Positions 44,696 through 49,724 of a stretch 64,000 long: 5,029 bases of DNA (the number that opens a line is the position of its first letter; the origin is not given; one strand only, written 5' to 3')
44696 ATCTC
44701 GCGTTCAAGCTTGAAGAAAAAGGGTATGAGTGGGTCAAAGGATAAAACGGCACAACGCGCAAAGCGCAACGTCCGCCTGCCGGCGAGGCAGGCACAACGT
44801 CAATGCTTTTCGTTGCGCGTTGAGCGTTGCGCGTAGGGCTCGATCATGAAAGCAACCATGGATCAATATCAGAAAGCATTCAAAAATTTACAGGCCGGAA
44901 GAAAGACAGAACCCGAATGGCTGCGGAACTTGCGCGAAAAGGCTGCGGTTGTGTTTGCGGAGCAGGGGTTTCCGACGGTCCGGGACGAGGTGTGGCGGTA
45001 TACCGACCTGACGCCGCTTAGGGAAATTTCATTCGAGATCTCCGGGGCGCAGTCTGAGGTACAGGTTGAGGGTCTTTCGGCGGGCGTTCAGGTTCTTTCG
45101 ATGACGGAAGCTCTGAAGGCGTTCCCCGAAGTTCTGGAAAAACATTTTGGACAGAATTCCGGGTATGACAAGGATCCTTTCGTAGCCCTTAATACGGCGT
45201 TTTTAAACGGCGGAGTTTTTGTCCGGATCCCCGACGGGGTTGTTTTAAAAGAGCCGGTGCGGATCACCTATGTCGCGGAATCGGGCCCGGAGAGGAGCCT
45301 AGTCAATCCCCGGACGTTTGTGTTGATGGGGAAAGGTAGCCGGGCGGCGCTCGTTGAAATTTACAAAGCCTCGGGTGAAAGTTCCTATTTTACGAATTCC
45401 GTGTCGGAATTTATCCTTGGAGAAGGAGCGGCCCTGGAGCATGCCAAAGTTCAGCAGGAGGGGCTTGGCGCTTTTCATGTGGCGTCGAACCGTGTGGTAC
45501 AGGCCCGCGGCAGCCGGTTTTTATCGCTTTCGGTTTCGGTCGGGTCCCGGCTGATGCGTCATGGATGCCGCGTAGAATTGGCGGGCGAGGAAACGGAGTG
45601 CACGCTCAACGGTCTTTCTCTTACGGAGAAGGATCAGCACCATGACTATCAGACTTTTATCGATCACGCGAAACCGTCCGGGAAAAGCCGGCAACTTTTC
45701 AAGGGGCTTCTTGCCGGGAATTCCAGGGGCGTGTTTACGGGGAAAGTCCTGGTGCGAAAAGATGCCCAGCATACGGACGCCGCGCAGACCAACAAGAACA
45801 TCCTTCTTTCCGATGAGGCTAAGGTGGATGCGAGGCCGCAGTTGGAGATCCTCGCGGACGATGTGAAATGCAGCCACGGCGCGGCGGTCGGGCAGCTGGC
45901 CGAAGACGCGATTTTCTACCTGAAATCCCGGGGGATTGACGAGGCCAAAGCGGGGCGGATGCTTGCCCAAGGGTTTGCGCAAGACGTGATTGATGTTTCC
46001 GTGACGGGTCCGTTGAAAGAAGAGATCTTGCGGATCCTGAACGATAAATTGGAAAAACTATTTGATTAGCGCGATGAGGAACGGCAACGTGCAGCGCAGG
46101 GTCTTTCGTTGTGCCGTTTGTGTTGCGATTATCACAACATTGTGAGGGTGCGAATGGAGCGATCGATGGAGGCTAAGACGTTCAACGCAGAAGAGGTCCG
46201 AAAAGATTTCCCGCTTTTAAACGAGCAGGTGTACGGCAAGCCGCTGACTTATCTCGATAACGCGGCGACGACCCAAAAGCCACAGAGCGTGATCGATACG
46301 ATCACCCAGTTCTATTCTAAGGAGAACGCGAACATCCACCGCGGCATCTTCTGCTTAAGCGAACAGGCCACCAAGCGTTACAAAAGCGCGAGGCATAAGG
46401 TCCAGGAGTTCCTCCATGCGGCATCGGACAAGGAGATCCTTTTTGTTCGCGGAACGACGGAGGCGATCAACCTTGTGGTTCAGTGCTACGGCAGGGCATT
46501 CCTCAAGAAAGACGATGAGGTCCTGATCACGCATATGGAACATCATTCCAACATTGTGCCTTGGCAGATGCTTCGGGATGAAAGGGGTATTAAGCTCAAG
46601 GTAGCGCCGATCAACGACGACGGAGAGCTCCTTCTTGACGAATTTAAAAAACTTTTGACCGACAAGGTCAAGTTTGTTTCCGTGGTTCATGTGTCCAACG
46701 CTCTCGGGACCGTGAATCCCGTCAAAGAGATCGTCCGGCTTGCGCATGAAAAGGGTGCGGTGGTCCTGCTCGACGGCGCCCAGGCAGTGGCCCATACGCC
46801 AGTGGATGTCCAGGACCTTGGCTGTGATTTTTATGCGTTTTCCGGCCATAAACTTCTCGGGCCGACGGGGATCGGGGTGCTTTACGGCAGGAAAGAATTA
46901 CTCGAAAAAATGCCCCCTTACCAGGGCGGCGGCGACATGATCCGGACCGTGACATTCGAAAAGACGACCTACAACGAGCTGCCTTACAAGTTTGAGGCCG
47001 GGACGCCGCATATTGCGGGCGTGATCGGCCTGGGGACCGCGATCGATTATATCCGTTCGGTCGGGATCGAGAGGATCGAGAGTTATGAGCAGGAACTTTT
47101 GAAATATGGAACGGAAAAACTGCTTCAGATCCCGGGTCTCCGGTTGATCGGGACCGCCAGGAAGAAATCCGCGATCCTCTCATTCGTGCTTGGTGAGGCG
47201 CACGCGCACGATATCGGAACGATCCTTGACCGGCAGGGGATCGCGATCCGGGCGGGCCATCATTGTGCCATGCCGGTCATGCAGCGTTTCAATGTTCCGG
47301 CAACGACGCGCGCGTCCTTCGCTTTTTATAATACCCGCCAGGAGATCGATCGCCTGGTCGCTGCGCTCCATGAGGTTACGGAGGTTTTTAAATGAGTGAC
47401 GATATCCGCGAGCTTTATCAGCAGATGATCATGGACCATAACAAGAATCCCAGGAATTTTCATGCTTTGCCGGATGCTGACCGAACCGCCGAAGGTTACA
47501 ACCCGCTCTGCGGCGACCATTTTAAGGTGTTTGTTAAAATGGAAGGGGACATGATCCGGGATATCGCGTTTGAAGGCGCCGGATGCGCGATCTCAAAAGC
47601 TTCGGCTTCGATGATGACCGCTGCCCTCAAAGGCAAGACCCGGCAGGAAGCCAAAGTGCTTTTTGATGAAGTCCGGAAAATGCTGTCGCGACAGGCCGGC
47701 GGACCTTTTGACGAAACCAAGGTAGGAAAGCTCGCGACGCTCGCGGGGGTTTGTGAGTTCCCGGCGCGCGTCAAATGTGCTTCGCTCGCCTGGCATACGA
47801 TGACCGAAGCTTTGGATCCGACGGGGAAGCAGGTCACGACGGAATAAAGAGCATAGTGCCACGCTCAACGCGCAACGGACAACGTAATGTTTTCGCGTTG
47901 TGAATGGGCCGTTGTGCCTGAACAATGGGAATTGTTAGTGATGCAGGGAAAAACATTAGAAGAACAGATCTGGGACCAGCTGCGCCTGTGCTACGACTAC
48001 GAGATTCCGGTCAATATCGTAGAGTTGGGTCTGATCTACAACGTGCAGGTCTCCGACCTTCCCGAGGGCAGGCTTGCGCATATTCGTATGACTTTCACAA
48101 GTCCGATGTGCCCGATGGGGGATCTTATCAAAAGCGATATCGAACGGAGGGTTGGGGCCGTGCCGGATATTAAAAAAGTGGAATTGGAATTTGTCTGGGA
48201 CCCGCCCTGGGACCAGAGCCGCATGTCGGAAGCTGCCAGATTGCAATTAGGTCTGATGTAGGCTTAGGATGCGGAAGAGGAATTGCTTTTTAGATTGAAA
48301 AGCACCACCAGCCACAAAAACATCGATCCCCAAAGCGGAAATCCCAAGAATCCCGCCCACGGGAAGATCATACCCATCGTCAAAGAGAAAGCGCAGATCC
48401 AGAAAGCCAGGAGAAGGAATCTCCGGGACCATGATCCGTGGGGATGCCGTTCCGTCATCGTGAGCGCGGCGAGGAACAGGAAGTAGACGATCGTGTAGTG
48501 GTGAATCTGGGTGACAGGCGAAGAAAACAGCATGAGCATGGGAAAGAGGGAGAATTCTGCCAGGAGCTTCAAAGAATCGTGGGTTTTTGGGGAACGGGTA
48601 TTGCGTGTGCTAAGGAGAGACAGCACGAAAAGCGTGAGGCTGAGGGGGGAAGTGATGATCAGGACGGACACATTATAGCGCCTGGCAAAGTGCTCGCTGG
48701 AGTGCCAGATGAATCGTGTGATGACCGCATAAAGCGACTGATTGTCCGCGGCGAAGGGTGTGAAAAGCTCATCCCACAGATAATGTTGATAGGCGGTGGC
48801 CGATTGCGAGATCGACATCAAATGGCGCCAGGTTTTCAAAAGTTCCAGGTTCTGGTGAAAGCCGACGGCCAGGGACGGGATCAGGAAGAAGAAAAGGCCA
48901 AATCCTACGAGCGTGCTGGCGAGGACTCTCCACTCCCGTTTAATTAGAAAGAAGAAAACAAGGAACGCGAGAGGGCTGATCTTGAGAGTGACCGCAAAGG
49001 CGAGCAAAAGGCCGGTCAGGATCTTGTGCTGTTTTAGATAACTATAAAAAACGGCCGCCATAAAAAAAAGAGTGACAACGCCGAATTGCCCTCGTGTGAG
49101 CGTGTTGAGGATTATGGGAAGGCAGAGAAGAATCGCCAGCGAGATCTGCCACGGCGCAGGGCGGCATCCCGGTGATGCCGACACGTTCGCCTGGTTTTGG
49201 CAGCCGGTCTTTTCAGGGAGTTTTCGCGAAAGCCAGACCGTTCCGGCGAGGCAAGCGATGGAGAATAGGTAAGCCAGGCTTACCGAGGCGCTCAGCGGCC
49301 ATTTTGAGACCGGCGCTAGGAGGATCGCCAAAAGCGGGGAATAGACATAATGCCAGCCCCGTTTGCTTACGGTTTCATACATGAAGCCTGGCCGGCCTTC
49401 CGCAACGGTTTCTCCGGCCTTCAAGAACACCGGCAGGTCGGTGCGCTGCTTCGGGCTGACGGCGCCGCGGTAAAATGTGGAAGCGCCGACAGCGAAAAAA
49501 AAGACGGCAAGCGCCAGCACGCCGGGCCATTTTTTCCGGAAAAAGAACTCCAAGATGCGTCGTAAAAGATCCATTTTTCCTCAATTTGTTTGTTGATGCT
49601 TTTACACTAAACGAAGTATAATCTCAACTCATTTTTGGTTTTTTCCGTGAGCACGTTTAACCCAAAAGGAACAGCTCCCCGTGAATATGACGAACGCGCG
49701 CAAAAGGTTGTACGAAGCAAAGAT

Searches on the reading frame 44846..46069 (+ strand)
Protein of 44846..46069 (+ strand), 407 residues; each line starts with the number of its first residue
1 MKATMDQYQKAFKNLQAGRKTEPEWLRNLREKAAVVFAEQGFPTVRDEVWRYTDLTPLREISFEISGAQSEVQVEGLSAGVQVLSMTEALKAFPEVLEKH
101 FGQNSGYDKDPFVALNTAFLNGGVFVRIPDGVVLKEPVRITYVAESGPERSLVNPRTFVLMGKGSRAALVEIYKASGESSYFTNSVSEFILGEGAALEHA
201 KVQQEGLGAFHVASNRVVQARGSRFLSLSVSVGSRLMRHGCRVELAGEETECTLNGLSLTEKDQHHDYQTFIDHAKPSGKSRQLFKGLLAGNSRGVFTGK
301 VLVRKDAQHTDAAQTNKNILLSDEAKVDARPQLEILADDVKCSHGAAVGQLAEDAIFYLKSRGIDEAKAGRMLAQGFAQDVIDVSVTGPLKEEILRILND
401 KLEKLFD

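Call 67: search_protein_families(library=pfam, proteins=[window:44846-46069:+], max_evalue=0.000001)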
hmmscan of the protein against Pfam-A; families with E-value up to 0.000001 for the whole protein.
window:44846-46069:+ (407 aa): 2 families
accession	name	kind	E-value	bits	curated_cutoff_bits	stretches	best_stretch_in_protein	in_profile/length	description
PF01458.23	SUFBD_core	-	2.2e-80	269.9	27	1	150-377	7-232/232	SUF system FeS cluster assembly, SufBD core domain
PF19295.5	SufBD_N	-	5e-22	78.8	23.5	1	73-140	105-172/172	SufBD protein N-terminal region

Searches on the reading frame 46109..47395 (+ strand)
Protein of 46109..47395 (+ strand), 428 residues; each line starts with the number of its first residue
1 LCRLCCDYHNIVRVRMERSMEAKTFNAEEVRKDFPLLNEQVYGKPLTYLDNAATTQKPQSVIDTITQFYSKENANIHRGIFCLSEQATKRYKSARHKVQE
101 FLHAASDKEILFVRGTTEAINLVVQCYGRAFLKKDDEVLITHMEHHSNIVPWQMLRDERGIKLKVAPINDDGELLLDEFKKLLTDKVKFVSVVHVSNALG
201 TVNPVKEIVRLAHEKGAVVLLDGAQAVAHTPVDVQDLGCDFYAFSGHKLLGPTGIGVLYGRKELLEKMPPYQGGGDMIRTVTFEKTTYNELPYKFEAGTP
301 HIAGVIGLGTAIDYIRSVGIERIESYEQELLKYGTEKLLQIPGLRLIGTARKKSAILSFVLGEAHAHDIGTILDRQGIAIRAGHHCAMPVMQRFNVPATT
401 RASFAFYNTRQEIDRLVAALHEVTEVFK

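Call 67: search_protein_families(library=pfam, proteins=[window:46109-47395:+], max_evalue=0.000001)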
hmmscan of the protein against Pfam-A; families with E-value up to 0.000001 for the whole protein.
window:46109-47395:+ (428 aa): 2 families
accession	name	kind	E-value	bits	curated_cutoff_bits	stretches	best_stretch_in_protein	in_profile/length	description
PF00266.25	Aminotran_5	-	3.3e-156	520.4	21.5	1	47-416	1-371/371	Aminotransferase class-V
PF00155.27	Aminotran_1_2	-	1.9e-10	40.9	19.7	1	90-224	43-187/361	Aminotransferase class I and II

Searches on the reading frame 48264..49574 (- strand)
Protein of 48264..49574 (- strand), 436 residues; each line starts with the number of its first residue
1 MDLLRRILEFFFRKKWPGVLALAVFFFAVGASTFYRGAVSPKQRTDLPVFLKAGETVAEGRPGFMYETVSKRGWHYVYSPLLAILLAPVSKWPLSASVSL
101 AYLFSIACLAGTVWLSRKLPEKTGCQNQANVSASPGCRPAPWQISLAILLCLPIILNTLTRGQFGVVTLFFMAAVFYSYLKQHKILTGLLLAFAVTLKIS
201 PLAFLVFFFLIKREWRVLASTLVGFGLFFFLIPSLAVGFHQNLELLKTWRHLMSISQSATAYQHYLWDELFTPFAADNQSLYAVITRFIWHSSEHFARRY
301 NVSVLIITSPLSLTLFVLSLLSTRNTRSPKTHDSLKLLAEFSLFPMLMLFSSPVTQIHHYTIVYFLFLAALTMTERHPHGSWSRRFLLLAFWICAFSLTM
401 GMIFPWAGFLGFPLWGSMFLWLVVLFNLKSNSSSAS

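Call 67: search_protein_families(library=pfam, proteins=[window:48264-49574:-], max_evalue=0.000001)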
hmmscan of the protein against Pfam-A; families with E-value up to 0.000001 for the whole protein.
window:48264-49574:- (436 aa): 1 family
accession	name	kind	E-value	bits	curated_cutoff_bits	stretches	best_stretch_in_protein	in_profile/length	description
PF09594.16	GT87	-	1.4e-24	87.6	25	1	76-324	1-215/237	Glycosyltransferase family 87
